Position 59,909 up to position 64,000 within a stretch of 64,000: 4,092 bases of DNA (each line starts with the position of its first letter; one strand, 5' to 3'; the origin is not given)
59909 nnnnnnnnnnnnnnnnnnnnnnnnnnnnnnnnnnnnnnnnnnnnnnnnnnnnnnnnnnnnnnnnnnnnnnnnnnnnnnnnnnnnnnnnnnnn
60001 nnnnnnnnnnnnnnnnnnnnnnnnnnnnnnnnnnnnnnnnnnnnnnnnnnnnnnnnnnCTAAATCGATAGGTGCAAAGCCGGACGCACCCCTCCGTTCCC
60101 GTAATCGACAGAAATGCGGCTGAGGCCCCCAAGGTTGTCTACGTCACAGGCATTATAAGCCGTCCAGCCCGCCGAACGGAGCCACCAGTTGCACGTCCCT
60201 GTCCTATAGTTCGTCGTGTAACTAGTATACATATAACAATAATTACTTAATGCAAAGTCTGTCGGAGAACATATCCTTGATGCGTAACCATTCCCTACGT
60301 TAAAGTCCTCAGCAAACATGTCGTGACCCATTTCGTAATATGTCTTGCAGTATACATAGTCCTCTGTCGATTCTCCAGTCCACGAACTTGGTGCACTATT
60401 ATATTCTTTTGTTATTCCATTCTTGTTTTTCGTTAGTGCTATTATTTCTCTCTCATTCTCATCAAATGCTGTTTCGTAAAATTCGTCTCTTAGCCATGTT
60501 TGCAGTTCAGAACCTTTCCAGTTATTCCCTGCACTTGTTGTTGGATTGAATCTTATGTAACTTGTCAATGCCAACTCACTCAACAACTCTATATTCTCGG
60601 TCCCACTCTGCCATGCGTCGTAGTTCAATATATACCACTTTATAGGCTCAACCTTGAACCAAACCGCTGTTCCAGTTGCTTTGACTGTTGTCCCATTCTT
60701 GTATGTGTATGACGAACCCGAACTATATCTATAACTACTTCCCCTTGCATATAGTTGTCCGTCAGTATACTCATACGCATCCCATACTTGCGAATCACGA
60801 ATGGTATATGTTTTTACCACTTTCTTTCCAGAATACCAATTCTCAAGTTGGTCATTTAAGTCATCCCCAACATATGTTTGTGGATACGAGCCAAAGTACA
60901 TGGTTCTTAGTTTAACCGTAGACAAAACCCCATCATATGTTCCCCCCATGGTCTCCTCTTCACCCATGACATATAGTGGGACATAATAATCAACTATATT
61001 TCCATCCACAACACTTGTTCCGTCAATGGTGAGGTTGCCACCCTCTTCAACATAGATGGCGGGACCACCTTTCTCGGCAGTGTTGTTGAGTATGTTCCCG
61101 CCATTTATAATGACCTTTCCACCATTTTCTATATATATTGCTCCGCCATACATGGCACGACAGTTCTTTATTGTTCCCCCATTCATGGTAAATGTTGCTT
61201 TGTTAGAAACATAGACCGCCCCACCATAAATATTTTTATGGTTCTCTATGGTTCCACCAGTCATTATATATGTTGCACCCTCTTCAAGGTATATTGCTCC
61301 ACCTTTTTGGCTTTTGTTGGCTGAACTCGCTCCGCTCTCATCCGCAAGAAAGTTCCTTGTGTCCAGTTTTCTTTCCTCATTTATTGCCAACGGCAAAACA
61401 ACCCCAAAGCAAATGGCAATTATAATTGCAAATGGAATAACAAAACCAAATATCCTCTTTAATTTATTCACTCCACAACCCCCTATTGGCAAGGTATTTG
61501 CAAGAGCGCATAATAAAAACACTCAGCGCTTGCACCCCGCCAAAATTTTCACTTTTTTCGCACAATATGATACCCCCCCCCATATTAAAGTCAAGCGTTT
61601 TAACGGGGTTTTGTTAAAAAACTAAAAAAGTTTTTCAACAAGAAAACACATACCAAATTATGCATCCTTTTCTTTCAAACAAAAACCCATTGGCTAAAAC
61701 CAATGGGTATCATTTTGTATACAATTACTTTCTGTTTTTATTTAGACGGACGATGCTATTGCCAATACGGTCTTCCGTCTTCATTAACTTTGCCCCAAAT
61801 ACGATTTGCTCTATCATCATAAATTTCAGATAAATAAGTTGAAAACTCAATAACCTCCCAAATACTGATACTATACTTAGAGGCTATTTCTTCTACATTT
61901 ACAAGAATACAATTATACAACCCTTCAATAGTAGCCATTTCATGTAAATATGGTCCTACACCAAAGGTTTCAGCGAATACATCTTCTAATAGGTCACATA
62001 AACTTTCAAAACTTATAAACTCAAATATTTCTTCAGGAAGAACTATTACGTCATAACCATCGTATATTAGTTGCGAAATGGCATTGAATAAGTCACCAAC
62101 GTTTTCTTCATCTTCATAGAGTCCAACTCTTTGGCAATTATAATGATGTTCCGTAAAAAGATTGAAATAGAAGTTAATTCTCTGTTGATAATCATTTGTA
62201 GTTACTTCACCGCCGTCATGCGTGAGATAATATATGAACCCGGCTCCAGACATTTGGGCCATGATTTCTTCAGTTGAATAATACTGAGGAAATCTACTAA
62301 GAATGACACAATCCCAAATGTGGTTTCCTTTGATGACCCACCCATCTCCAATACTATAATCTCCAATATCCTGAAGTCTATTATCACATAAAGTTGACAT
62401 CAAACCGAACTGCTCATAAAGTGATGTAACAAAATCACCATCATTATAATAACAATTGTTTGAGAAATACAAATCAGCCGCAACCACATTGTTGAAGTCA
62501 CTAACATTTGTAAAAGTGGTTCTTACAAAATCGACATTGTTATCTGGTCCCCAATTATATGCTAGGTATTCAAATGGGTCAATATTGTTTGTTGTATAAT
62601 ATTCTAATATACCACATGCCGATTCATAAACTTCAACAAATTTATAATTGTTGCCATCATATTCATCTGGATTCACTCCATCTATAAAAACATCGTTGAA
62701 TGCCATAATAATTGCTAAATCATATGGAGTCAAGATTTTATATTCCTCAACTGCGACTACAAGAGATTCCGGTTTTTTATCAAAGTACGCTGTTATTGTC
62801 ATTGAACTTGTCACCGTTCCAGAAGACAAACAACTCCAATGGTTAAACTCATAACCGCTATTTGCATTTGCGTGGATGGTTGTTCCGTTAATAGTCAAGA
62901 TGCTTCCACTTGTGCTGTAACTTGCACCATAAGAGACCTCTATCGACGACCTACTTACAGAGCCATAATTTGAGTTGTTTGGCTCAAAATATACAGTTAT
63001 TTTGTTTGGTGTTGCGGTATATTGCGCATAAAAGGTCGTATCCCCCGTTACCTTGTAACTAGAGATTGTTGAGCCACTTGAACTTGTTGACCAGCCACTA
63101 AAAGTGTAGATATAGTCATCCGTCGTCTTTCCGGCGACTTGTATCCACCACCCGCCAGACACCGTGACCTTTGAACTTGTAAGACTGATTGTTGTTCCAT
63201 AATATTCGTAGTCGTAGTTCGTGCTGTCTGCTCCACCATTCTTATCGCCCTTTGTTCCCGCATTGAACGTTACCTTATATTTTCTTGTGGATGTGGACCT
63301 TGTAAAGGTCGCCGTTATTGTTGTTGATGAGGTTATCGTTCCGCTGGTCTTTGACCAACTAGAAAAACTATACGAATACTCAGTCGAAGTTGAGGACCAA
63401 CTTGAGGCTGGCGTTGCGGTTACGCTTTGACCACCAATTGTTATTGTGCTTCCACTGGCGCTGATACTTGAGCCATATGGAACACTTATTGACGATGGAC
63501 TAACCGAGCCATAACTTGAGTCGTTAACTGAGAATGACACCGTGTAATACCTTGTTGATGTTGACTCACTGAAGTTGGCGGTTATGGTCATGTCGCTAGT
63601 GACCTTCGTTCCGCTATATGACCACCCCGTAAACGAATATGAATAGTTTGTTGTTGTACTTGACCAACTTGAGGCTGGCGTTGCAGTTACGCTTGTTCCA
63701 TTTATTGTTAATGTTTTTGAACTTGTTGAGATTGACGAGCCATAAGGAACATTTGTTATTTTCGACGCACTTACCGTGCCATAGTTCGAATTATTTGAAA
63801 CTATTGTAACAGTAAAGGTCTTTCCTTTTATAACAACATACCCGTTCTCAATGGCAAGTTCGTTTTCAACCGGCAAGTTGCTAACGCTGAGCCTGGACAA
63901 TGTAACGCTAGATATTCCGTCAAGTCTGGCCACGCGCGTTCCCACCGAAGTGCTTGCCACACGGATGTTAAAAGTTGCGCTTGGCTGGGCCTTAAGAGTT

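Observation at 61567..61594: G9 homopolymer inside the -35/-10 spacer of the surface-protein (paralog 2) promoter: candidate slipped-strand phase variation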

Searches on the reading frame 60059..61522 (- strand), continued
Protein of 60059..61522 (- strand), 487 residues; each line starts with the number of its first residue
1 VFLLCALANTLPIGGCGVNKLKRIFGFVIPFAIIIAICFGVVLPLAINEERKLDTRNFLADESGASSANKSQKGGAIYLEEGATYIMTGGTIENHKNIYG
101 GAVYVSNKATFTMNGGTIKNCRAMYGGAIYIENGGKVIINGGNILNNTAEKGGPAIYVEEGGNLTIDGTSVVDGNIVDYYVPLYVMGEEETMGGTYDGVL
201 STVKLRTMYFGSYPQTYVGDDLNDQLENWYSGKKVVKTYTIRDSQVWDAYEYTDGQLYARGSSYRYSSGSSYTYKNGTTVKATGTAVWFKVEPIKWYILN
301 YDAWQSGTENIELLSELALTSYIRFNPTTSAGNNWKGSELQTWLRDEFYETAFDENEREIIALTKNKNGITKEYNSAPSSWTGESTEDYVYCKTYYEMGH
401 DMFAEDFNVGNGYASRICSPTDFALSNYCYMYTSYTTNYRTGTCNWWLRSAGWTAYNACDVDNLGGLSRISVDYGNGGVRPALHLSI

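Call 85: fold_search(model_id=the predicted structure, library=viral)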
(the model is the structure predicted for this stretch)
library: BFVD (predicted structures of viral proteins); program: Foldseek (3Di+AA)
matches with E <= 10: 542; with E <= 0.001: 20
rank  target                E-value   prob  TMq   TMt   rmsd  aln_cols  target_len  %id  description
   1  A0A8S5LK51            9.5e-08  1.00  0.28  0.34   8.1       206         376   17  DUF6273 domain-containing protein [Siphoviridae sp. ctnhN1]
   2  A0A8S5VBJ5            2.6e-07  1.00  0.29  0.51  17.6       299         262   13  ATP-binding sugar transporter [Myoviridae sp. ctbEa13]
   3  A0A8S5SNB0            3.4e-07  1.00  0.28  0.75   2.7       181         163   19  DUF6273 domain-containing protein [Siphoviridae sp. ctCb814]
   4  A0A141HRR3            4.0e-07  1.00  0.31  0.11   7.9       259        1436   18  (no name in the UniProt tables at hand)
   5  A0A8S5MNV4            4.8e-07  1.00  0.29  0.62   5.6       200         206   18  DUF6273 domain-containing protein [Myoviridae sp. ctI7W9]
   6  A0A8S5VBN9            7.1e-07  1.00  0.30  0.43   6.1       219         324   16  DUF6273 domain-containing protein [Myoviridae sp. ctbEa13]
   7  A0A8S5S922            4.2e-06  1.00  0.27  0.18  10.0       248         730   16  Tail-collar fiber protein [Caudovirales sp. ctTVN2]
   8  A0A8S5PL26            4.4e-06  1.00  0.24  0.23  16.3       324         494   13  DUF6273 domain-containing protein [Siphoviridae sp. ctOSJ35]
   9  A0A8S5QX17            1.5e-05  1.00  0.26  0.20  12.3       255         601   16  Concanavalin A-like lectin/glucanase superfamily protein [Siphoviridae sp. ctcuE16]
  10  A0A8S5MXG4            1.7e-05  1.00  0.25  0.18  20.5       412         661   13  DUF6273 domain-containing protein [Siphoviridae sp. ct91l7]
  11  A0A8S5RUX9            2.6e-05  1.00  0.25  0.22   8.5       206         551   17  (no name in the UniProt tables at hand)
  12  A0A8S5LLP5            2.8e-05  1.00  0.27  0.18   7.9       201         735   18  Interferon alpha/beta receptor 1, Interferon I interferon signaling complex [Siphoviridae sp. ctvok7]
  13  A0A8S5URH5            6.1e-05  1.00  0.23  0.33  13.7       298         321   14  Uncharacterized protein [Myoviridae sp. ctsIb3]
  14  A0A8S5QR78            6.5e-05  1.00  0.28  0.47   5.7       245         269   12  Uncharacterized protein [Siphoviridae sp. ctE6L85]
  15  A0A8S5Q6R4            1.4e-04  1.00  0.24  0.41   4.5       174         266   17  DUF6273 domain-containing protein [Siphoviridae sp. cty3u30]
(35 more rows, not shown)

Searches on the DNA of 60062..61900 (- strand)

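Call 27: search_rna_families(source=window, start=61300, end=61900, threshold=evalue, max_evalue=10)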
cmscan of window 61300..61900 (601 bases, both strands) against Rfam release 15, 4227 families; matches with E-value up to 10: 15.
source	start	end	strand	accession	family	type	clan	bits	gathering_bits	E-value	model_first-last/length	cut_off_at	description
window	61410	61469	+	RF00368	sroB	Gene; sRNA;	-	21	44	4.4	1-83/83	no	sroB RNA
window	61757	61825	-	RF01599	plasmodium_snoR24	Gene; snRNA; snoRNA; CD-box;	-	20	55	9.3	1-82/82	no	small nucleolar RNA snoR24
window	61630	61722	-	RF02351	psRNA14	Gene; sRNA;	-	18.5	60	2.2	1-84/84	no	Proteobacteria sRNA psRNA14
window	61680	61755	+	RF02351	psRNA14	Gene; sRNA;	-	18.3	60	2.4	1-84/84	no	Proteobacteria sRNA psRNA14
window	61671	61795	-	RF00557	L10_leader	Cis-reg; leader;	-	18.2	44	1.4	1-138/138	no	Ribosomal protein L10 leader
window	61670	61722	-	RF04097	MIR2630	Gene; miRNA;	-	17.6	144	0.55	1-229/229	no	MIR2630 microRNA precursor family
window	61666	61754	-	RF00403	SNORA41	Gene; snRNA; snoRNA; HACA-box;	-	17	80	4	1-133/133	no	Small nucleolar RNA SNORA41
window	61628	61714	-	RF02729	JA01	Gene; sRNA;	-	16.7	111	4.7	1-153/153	no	Aggregatibacter sRNA JA01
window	61482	61547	-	RF03512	mir-3479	Gene; miRNA;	-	16.2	79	3.1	1-74/74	no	mir-3479 microRNA precursor family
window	61619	61671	-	RF01175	snoU83D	Gene; snRNA; snoRNA; CD-box;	-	15.6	55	4.8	1-81/81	no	Small nucleolar RNA U83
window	61608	61646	+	RF03876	mir-7132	Gene; miRNA;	-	14.7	70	9.6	1-60/60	no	mir-7132 microRNA precursor family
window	61599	61631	+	RF00522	PreQ1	Cis-reg; riboswitch;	-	14.1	39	4.4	1-45/45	no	PreQ1 (pre queuosine) riboswitch aptamer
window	61758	61826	-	RF01596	plasmodium_snoR20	Gene; snRNA; snoRNA; CD-box;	-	13.5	45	8.3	1-82/82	no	small nucleolar RNA snoR20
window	61675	61743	-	RF01473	rli41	Gene; sRNA;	-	12.6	55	4.7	1-494/494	no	Listeria sRNA rli41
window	61642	61721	-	RF01880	Xist_exon1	Gene; lncRNA;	-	11.5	50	1.8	1-85/85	no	X-chromosome inactivation gene exon 1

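Call 79: search_rna_families(sources=[L003, L008, L010, L011], threshold=gathering)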
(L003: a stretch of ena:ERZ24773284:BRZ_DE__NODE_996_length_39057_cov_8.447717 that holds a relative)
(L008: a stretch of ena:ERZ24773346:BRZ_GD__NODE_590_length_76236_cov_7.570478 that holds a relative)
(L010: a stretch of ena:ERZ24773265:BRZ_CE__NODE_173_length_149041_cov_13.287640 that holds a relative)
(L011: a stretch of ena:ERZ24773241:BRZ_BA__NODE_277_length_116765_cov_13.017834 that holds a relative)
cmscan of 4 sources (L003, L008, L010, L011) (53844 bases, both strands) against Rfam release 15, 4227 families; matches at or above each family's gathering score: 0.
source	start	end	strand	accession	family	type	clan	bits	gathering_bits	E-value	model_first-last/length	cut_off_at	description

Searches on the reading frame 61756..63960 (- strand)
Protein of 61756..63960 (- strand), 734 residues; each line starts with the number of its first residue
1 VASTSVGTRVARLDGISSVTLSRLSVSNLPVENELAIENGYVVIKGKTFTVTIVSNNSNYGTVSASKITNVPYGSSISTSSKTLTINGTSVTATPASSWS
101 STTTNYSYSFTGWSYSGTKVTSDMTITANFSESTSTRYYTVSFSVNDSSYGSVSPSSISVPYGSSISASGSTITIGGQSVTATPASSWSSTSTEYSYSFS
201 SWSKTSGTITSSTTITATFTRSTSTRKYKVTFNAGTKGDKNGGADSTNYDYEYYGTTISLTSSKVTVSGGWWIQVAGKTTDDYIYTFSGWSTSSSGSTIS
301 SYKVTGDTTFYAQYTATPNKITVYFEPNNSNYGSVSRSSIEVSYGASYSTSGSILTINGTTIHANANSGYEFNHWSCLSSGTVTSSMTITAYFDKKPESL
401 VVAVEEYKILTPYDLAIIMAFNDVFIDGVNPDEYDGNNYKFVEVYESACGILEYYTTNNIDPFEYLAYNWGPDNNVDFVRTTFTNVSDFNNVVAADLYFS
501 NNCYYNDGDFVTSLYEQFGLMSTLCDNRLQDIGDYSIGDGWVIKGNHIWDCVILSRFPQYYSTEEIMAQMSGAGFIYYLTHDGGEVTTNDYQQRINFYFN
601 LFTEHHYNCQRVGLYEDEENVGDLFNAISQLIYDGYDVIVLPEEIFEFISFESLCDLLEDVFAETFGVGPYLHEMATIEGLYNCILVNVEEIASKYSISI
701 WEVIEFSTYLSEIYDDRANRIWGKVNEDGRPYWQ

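Call 5: search_protein_families(library=pfam, proteins=[window:61756-63960:-], max_evalue=0.01)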
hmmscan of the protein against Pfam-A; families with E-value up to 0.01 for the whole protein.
window:61756-63960:- (734 aa): 2 families
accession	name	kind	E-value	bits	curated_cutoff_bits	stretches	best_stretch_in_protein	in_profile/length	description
PF18998.6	Flg_new_2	-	0.00063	20.1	23.6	1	348-393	19-69/73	Divergent InlB B-repeat domain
PF17186.10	Lipocalin_9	-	0.0067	17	26.2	0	162-204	39-80/131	Lipocalin-like domain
